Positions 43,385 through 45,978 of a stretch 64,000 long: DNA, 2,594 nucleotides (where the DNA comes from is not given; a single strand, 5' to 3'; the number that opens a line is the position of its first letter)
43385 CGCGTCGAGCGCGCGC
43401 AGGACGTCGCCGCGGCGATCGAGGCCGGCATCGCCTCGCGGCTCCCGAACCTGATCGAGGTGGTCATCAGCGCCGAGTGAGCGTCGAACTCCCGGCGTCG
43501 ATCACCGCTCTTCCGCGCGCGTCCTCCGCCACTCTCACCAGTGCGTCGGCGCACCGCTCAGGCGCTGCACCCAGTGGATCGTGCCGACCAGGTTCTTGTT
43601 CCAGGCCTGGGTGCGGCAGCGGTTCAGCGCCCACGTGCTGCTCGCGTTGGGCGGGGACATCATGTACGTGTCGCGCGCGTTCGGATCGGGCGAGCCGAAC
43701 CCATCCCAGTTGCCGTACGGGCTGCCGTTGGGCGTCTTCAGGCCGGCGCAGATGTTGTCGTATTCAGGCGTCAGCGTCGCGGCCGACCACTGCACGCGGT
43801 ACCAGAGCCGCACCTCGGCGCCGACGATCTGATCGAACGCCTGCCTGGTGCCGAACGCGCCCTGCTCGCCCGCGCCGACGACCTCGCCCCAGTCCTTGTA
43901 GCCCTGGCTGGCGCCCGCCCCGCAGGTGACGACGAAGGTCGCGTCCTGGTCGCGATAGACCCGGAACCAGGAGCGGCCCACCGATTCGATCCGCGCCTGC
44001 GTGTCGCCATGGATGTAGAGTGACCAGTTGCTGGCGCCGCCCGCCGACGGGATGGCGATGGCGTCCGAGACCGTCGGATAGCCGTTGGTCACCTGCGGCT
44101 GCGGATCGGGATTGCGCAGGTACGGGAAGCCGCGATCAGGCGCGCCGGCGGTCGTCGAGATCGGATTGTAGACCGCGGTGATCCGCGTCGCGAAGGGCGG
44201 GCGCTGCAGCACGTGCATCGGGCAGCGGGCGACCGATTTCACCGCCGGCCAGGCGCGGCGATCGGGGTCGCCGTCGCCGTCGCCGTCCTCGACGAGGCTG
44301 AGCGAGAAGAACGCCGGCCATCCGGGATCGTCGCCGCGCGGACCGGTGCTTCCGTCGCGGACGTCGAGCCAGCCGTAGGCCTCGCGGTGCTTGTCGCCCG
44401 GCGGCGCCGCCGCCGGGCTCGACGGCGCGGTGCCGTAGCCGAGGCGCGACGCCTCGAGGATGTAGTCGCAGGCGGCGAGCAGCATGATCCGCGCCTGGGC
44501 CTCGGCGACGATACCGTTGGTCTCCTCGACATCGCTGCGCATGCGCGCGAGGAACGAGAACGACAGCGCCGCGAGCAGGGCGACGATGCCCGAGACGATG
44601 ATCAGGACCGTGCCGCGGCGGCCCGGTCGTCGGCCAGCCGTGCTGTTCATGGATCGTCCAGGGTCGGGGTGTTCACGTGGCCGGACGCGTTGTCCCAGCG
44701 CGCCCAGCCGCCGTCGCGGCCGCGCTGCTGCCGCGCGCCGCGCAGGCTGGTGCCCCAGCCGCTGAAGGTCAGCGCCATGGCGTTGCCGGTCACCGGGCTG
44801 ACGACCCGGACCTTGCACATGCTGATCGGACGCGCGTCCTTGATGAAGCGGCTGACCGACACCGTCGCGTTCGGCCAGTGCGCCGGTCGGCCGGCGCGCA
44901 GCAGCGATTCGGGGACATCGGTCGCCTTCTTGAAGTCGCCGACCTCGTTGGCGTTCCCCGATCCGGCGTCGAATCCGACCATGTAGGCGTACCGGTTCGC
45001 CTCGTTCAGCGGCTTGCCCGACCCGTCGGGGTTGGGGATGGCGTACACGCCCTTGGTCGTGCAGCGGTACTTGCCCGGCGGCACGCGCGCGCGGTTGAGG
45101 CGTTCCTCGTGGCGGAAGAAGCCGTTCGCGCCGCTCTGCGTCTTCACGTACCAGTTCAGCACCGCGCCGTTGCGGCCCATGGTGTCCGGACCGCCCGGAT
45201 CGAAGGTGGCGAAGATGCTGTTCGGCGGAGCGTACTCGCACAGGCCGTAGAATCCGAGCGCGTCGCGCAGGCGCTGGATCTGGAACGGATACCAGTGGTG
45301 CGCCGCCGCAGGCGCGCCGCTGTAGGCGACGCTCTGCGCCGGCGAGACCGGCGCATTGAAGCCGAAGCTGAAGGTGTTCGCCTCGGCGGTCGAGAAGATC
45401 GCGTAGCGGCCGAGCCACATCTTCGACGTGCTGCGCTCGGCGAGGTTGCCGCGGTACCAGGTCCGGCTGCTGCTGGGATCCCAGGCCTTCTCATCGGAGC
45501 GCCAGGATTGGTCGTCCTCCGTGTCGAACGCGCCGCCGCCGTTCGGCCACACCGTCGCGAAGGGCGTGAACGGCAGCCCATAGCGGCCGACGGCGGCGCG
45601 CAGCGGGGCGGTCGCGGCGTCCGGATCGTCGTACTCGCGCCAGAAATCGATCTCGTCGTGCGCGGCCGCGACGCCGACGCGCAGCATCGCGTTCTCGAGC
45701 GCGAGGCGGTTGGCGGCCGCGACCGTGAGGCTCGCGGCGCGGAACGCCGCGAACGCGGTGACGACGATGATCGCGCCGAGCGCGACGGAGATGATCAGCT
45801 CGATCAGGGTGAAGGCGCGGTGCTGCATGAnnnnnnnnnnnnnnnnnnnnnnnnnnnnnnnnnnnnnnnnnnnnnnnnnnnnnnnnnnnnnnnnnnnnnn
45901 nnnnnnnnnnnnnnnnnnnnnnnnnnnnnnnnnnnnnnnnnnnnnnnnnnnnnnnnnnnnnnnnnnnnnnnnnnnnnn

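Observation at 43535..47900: Operon of three oversized pseudopilin-like proteins with no pilus or secretion machinery in sight, facing a glycan-enzyme locus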

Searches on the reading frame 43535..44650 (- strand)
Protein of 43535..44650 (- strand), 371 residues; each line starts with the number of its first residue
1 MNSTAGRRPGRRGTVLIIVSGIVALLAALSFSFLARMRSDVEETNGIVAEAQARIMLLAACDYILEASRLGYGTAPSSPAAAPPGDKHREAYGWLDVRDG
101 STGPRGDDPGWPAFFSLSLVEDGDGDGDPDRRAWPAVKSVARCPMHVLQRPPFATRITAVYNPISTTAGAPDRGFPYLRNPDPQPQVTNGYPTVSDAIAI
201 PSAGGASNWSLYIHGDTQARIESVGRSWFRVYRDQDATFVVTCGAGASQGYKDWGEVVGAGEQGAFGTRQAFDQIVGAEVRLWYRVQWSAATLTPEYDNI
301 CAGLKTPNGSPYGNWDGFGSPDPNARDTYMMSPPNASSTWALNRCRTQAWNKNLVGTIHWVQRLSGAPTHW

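Call 4: search_protein_families(library=pfam, proteins=[window:43535-44650:-], max_evalue=1)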
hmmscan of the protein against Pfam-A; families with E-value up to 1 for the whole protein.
window:43535-44650:- (371 aa): 1 family
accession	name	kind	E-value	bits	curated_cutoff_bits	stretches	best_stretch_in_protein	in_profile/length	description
PF25587.1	Rv2743c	-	0.13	12.3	27.7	0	129-150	93-114/237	Rv2743c family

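Call 5: search_protein_families(library=ncbifam, proteins=[window:43535-44650:-], max_evalue=1)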
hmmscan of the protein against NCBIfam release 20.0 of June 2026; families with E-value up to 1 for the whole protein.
window:43535-44650:- (371 aa): 1 family
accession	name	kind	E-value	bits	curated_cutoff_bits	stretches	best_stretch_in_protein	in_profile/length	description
NF037980.1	T2SS_GspK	equivalog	6.6e-05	22.6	130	1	12-64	2-54/307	type II secretion system minor pseudopilin GspK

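Call 14: find_homologous_proteins(query=window:43535-44650:-)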
Query window:43535-44650:- (371 aa): 382 proteins with E <= 0.001 among 8000 candidates; the best 120 are listed.
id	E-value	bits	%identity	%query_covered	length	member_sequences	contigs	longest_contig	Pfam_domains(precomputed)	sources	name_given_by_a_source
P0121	2.5e-255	865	100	100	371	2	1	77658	-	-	-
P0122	5.2e-175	600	71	98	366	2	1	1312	-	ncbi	-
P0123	1.8e-90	322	47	96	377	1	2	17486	-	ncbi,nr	ncbi:MAG: hypothetical protein H0W72_00790 [Planctomycetes bacterium]|nr:hypothetical protein [Planc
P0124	1.0e-85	306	49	98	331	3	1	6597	-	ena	-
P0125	3.0e-85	305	49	97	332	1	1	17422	-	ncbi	-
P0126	1.1e-84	303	44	97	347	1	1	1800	-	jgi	jgi:hypothetical protein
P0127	2.6e-84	302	46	97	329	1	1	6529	-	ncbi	-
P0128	8.7e-83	297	47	97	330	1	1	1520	-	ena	-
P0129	1.2e-82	296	46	97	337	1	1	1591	-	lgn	-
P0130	1.6e-80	289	44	100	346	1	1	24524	-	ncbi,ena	-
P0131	9.5e-80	287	44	100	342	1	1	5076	-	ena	-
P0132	3.9e-79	285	41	98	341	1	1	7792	-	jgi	jgi:hypothetical protein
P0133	5.2e-78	281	45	99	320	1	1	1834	-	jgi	jgi:hypothetical protein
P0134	1.4e-77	279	46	98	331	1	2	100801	-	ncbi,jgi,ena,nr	ncbi:MAG TPA: hypothetical protein VEL07_01300 [Planctomycetota bacterium]|nr:hypothetical protein [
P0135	1.8e-77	279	41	97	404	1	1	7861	-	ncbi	-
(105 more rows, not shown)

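Call 21: search_solved_structures(query=A2, max_evalue=10, show_alignments=2)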
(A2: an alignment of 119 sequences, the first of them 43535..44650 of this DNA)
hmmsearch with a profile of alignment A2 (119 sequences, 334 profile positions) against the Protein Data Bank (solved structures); distinct sequences matched with E-value up to 10: 4.
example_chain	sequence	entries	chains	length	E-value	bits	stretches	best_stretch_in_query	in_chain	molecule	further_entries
9upr_E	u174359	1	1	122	0.64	12.4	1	205-235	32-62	nanobody N103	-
8z29_A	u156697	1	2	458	1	11.7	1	48-83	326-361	Glutamate dehydrogenase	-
8z2a_A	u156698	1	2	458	1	11.7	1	48-83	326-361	Glutamate dehydrogenase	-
7ecr_A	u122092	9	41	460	1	11.7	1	48-83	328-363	Glutamate dehydrogenase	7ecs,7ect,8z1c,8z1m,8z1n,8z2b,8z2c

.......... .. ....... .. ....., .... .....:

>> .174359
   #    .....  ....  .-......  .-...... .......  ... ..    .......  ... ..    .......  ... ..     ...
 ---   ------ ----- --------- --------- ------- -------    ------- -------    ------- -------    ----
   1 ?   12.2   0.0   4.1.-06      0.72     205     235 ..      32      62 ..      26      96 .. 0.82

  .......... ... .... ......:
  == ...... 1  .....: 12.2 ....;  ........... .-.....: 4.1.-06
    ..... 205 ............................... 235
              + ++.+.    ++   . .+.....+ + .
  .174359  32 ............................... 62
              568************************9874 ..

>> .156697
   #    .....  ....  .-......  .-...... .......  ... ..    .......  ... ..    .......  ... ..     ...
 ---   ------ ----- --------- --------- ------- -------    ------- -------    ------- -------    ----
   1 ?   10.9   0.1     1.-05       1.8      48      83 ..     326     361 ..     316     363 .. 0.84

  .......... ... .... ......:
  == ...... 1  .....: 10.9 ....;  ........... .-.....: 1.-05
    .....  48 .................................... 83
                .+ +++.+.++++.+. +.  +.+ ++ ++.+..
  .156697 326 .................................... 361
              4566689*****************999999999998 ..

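Call 23: find_encoding_contigs(protein=P0121, flank=10000, max_places=2)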
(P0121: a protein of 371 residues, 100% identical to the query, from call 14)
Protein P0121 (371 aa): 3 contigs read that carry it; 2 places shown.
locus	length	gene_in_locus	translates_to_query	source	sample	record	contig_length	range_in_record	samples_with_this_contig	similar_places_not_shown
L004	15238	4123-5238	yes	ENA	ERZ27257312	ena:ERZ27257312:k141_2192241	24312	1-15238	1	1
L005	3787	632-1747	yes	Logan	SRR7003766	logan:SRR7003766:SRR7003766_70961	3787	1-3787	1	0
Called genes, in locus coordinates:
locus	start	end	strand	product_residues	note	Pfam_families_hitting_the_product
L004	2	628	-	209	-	?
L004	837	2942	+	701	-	-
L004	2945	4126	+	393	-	PF07963:N_methyl (faint)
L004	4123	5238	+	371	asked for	-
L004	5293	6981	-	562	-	PF02776:TPP_enzyme_N, PF00205:TPP_enzyme_M, PF02775:TPP_enzyme_C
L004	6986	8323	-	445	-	PF16116:DUF4832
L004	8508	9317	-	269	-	PF02522:Antibiotic_NAT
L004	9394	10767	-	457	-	-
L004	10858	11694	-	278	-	PF05721:PhyH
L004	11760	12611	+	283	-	PF12833:HTH_18, PF00165:HTH_AraC (weak)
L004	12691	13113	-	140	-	PF00011:HSP20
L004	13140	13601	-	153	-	PF00011:HSP20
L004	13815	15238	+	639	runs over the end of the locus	PF06480:FtsH_ext (weak), PF00004:AAA, PF17862:AAA_lid_3, PF01434:Peptidase_M41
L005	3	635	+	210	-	?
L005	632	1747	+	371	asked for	-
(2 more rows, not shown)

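Call 43: predict_structure(alignment_id=A2)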
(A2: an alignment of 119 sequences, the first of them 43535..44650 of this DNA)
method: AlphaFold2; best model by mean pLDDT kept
length: 371 residues; sequences in the alignment: 119
mean_pLDDT: 83.0   pTM: 0.76
mean pLDDT of the five models: 83.0, 82.4, 80.9, 80.4, 80.1
residues with pLDDT >= 90: 208; 70-90: 65; 50-70: 74; < 50: 24
segments of 3 or more residues with pLDDT < 50: 194-204, 312-319
pLDDT, mean of each block of 10 residues (from residue 1): 59 88 98 97 97 98 89 59 65 91 87 91 97 96 96 91 93 88 85 47 63 93 97 98 97 98 98 98 97 70 53 49 53 58 61 82 96 78
secondary structure, 60 per line:
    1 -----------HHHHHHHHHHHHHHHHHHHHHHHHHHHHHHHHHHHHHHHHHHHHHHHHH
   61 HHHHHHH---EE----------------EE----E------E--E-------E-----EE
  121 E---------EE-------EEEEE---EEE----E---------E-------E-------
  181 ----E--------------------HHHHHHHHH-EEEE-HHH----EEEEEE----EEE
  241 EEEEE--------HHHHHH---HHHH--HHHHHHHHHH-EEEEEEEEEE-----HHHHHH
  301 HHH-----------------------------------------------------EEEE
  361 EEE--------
elements in order: H12-67 E119-121 E140-144 E148-150 H206-214 E216-219 E228-233 E238-245 H254-259 H263-266 H269-278 E280-289 H295-303 E357-363

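Call 46: fold_search(model_id=the predicted structure, library=pdb)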
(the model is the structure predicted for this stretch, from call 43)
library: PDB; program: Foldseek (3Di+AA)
matches with E <= 10: 20; with E <= 0.001: 0
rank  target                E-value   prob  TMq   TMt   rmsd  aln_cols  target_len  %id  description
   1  9ehr_A                4.9e+00  0.02  0.08  0.04  11.9        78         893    9  FnCas9 perfect match DNA non-productive state no RuvC (released 2025-10-01)
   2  4e0t_A                5.2e+00  0.01  0.07  0.07  18.1       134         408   10  Crystal structure of CdpNPT in its unbound state (released 2012-05-30)
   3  4e0t_B                5.5e+00  0.01  0.08  0.07  18.1       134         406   10  Crystal structure of CdpNPT in its unbound state (released 2012-05-30)
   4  6uxd_B                5.9e+00  0.02  0.10  0.16   6.0        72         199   14  2.0A resolution structure of the hypothetical protein CT021 from Chlamydia trachomatis (released 2020-11-11)
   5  6i3i                  6.3e+00  0.01  0.07  0.06  15.9        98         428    7  Crystal structure of reactive center loop (RCL) cleaved angiotensinogen (released 2018-12-26)
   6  5b2o_A                6.7e+00  0.02  0.07  0.02  12.3        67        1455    9  Crystal structure of Francisella novicida Cas9 in complex with sgRNA and target DNA (TGG PAM) (released 2016-03-02)
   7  9sob_D                6.7e+00  0.01  0.08  0.03  20.6       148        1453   14  Structural Model of the Nuclear Pore Complex in Arabidopsis thaliana (released 2025-11-05)
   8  4z3t_B                7.6e+00  0.02  0.06  0.09   4.9        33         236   27  Meningococcal Factor H binding protein mutant L130R/G133D (released 2015-11-04)
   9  7pq5                  8.0e+00  0.07  0.08  0.03   1.3        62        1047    6  Photorhabdus laumondii T6SS-associated Rhs protein carrying the Tre23 toxin domain (released 2021-12-01)
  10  5ldv                  8.0e+00  0.02  0.09  0.08  10.0        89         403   10  Crystal Structures of MOMP from Campylobacter jejuni (released 2016-10-26)
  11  5z38_A                8.0e+00  0.02  0.05  0.11   4.2        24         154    8  Crystal structure of CsrA bound to CesT (released 2018-04-04)
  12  4z3t_A                8.0e+00  0.02  0.06  0.08   4.8        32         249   22  Meningococcal Factor H binding protein mutant L130R/G133D (released 2015-11-04)
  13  7cxb                  8.0e+00  0.01  0.06  0.14   8.1        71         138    8  Structure of mouse Galectin-3 CRD in complex with TD-139 belonging to P6522 space group. (released 2021-09-01)
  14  1n9w_A                8.6e+00  0.01  0.06  0.06  10.3        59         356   15  Crystal structure of the non-discriminating and archaeal-type aspartyl-tRNA synthetase from Thermus thermophilus (released 2003-04-08)
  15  5wez_A                9.1e+00  0.02  0.05  0.13   1.5        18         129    6  Structure of the Tir-CesT effector-chaperone complex (released 2018-07-11)
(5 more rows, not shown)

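Call 53: search_protein_families(library=ncbifam, alignment_id=A2, max_evalue=0.01)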
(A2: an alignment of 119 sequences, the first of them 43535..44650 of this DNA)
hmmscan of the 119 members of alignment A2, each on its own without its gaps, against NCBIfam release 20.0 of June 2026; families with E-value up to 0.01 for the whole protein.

A. member 1, window:43535-44650:- (371 aa): 1 family
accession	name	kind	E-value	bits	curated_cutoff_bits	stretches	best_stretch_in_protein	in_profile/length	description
NF037980.1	T2SS_GspK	equivalog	6.6e-05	22.6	130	1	12-64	2-54/307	type II secretion system minor pseudopilin GspK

B. families by the number of members that match (of 119 scanned): 3 families
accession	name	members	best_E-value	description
NF037980.1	T2SS_GspK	30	6.6e-05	type II secretion system minor pseudopilin GspK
NF041014.1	pilin_ComGG_2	6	0.00062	competence type IV pilus minor pilin ComGG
NF045607.1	exo_Victor_syst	1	0.0073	XrtV sorting system accessory protein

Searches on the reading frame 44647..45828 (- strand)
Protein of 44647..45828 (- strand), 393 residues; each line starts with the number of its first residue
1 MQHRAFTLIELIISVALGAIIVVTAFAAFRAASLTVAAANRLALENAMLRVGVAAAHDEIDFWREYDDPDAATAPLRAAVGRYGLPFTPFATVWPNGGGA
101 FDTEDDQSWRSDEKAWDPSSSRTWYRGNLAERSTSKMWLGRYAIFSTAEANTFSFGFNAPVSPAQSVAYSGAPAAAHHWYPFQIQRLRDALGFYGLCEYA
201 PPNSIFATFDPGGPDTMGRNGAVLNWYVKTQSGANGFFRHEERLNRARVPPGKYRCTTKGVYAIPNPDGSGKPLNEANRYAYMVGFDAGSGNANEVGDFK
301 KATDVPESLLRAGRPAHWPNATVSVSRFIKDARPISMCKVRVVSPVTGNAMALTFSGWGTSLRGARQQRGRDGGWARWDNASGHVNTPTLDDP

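Call 4: search_protein_families(library=pfam, proteins=[window:44647-45828:-], max_evalue=1)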
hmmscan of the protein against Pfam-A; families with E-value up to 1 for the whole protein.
window:44647-45828:- (393 aa): 2 families
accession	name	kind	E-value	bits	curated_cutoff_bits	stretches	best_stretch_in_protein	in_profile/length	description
PF07963.17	N_methyl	-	2.1e-05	24.3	21.2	1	3-25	4-26/27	Prokaryotic N-terminal methylation motif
PF18359.7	Tudor_5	-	0.07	13.4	31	0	272-290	27-45/53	Histone methyltransferase Tudor domain 1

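Call 5: search_protein_families(library=ncbifam, proteins=[window:44647-45828:-], max_evalue=1)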
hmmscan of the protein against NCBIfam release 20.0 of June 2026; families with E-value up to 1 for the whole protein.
window:44647-45828:- (393 aa): 4 families
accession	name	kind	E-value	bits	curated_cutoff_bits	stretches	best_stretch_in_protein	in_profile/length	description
TIGR02532.1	IV_pilin_GFxxxE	domain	0.00019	21.1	16.3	1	4-25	2-23/24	prepilin-type N-terminal cleavage/methylation domain-containing protein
NF041775.1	typeIV_PilA_Myxo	equivalog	0.048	13.6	400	1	3-35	10-45/214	type IV pilin protein PilA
TIGR02596.1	TIGR02596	subfamily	0.17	11.9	70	1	6-48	1-46/196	Verru_Chthon cassette protein D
NF007848.0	PRK10557.1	equivalog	0.18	11.1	120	1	2-50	9-58/192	prepilin peptidase-dependent protein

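Call 15: find_homologous_proteins(query=window:44647-45828:-)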
Query window:44647-45828:- (393 aa): 89 proteins with E <= 0.001 among 8000 candidates.
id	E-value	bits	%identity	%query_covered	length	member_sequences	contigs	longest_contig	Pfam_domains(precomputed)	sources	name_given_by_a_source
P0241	4.1e-244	828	91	100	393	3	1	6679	-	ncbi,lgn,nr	ncbi:MAG: prepilin-type N-terminal cleavage/methylation domain-containing protein [Planctomycetes ba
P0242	2.4e-87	311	61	59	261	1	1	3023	-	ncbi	-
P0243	8.9e-85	303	45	98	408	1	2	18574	-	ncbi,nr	ncbi:MAG: prepilin-type N-terminal cleavage/methylation domain-containing protein [Planctomycetes ba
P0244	7.4e-78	280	42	96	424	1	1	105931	-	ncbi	-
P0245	6.1e-77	277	40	100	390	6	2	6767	PF07963.18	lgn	-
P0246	1.6e-75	272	40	99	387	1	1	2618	PF07963.18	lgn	-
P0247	5.7e-75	271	39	99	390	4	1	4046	PF07963.18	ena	-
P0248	2.5e-72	262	38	99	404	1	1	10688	PF07963.18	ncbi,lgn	-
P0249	2.6e-72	262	39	99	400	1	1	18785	-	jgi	jgi:hypothetical protein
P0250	6.7e-72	261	38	100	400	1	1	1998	-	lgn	-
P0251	1.1e-71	260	41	99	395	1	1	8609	PF07963.18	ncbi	-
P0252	1.3e-71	260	40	99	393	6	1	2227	PF07963.18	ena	-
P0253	3.0e-71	258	39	98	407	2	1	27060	PF07963.18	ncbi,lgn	-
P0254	1.7e-70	256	39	99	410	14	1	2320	-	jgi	jgi:prepilin-type N-terminal cleavage/methylation domain-containing protein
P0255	4.3e-69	251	39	99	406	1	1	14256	PF07963.18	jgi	-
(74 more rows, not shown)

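Call 22: search_solved_structures(query=A3, max_evalue=10)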
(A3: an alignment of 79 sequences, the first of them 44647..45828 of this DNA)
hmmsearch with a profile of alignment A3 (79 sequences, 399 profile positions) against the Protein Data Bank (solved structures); distinct sequences matched with E-value up to 10: 6.
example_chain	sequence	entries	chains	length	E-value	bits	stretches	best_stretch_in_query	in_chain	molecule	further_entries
9laa_A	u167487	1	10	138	0.0093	18.6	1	3-34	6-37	Type IV pilin protein PilA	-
9egp_A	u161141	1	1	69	0.022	17.4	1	4-34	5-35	Geopilin domain 1 protein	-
7tgg_A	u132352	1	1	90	0.023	17.3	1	4-33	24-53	Geopilin domain 1 protein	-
9b9g_I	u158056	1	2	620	0.16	14.5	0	179-226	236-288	Protein phosphatase 3 catalytic subunit alpha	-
1u6t_A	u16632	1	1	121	0.67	12.5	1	116-175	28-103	SH3 domain-binding glutamic acid-rich-like protein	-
9lab_B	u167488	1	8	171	3.8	10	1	5-29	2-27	MSHA major pilin subunit MshA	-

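Call 73: search_protein_families(library=ncbifam, alignment_id=A3, max_evalue=0.01)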
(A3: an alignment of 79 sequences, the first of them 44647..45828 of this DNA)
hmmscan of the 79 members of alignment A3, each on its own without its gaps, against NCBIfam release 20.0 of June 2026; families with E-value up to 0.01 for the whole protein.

A. member 1, window:44647-45828:- (393 aa): 1 family
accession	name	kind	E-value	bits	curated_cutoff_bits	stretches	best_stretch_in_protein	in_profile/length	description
TIGR02532.1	IV_pilin_GFxxxE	domain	0.00019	21.1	16.3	1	4-25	2-23/24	prepilin-type N-terminal cleavage/methylation domain-containing protein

B. families by the number of members that match (of 79 scanned): 13 families
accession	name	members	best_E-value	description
TIGR02532.1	IV_pilin_GFxxxE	59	2.2e-07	prepilin-type N-terminal cleavage/methylation domain-containing protein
NF007848.0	PRK10557.1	35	2.1e-05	prepilin peptidase-dependent protein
NF041002.1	pilin_ComGF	4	0.0034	competence type IV pilus minor pilin ComGF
NF041013.1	T4P_ComGE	4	0.0041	competence type IV pilus minor pilin ComGE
TIGR01708.2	typeII_sec_gspH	4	0.0044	type II secretion system minor pseudopilin GspH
NF006453.0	PRK08808.1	3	0.00076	type II secretion system protein J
NF007660.0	PRK10332.1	2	0.00052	prepilin-type N-terminal cleavage/methylation domain-containing protein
TIGR01707.1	gspI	2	0.0056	type II secretion system minor pseudopilin GspI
TIGR02596.1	TIGR02596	2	0.0058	Verru_Chthon cassette protein D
NF040999.1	pilin_ComGC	1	0.003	competence type IV pilus major pilin ComGC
NF047828.1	T3SSXpsI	1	0.005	type II secretion system protein XpsI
TIGR02599.1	TIGR02599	1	0.0072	Verru_Chthon cassette protein C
NF007800.0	PRK10506.1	1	0.0073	prepilin peptidase-dependent protein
